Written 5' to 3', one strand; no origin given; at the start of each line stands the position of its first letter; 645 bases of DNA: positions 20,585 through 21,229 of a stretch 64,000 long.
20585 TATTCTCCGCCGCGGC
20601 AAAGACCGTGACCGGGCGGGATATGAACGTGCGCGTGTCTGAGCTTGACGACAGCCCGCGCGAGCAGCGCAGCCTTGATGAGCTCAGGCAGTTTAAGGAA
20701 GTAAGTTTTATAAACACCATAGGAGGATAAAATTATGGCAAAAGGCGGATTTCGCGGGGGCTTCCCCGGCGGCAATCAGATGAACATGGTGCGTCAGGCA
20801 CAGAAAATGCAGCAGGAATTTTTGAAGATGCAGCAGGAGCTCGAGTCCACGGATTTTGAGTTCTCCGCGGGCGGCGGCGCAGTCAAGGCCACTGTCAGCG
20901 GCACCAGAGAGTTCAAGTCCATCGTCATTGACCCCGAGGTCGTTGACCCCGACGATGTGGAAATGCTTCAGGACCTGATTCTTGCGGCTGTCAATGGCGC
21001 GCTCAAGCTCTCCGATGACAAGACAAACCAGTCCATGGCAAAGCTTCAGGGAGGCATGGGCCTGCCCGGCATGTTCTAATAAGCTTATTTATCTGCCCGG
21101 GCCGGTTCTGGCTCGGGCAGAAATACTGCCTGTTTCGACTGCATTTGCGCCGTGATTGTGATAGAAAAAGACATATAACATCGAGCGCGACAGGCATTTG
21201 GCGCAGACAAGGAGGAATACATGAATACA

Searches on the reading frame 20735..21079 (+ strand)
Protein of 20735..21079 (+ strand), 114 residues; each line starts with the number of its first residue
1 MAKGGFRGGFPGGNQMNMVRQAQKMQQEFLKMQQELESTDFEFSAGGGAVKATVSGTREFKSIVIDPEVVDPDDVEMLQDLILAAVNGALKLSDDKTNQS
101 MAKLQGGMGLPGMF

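Call 10: find_encoding_contigs(protein=window:20735-21079:+, flank=10000, max_places=6)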
Protein window:20735-21079:+ (114 aa): 22 contigs read that carry it; 6 places shown.
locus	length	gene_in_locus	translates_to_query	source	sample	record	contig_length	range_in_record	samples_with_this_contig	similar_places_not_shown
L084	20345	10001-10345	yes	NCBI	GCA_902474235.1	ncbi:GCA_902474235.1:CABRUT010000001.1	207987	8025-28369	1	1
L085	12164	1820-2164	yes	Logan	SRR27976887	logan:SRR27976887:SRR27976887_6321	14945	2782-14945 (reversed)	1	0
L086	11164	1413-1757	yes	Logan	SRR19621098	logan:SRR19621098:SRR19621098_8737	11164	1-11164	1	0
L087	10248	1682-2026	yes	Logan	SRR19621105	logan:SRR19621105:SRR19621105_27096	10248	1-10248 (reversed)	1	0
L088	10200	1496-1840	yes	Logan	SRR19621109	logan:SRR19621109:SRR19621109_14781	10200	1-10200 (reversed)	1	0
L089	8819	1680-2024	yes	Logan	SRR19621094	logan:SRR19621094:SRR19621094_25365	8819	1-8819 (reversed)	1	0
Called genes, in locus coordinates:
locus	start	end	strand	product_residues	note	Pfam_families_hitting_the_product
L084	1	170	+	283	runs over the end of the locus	PF00763:THF_DHG_CYH, PF02882:THF_DHG_CYH_C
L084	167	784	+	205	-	PF01226:Form_Nir_trans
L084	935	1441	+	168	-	PF07155:ECF-ribofla_trS, PF12822:ECF_trnsprt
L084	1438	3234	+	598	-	PF08245:Mur_ligase_M, PF02875:Mur_ligase_C, PF27239:FOL3_C, PF01812:5-FTHF_cyc-lig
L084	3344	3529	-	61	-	-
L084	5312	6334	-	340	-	PF13310:Virulence_RhuM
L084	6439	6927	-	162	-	-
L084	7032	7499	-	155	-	-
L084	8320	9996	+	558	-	PF05496:RuvB_N (faint), PF13177:DNA_pol3_delta2, PF13401:AAA_22 (weak), PF00004:AAA, PF07728:AAA_5 (weak), PF22608:DNAX_ATPase_lid, PF12169:DNA_pol3_gamma3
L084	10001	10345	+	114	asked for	PF02575:YbaB_DNA_bd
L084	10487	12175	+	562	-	PF02837:Glyco_hydro_2_N, PF22666:Glyco_hydro_2_N2 (weak), PF02836:Glyco_hydro_2_C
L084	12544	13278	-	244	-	PF01182:Glucosamine_iso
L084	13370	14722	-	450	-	PF01235:Na_Ala_symp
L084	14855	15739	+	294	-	PF06207:DUF1002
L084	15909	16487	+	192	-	PF14278:TetR_C_8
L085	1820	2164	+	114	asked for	PF02575:YbaB_DNA_bd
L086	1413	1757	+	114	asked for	PF02575:YbaB_DNA_bd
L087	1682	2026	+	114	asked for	PF02575:YbaB_DNA_bd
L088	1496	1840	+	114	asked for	PF02575:YbaB_DNA_bd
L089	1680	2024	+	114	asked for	PF02575:YbaB_DNA_bd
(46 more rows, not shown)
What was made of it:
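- Several C contigs from Logan assemblies end at or near the dnaX start (call 10), which suggests variability or graph tangles there.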
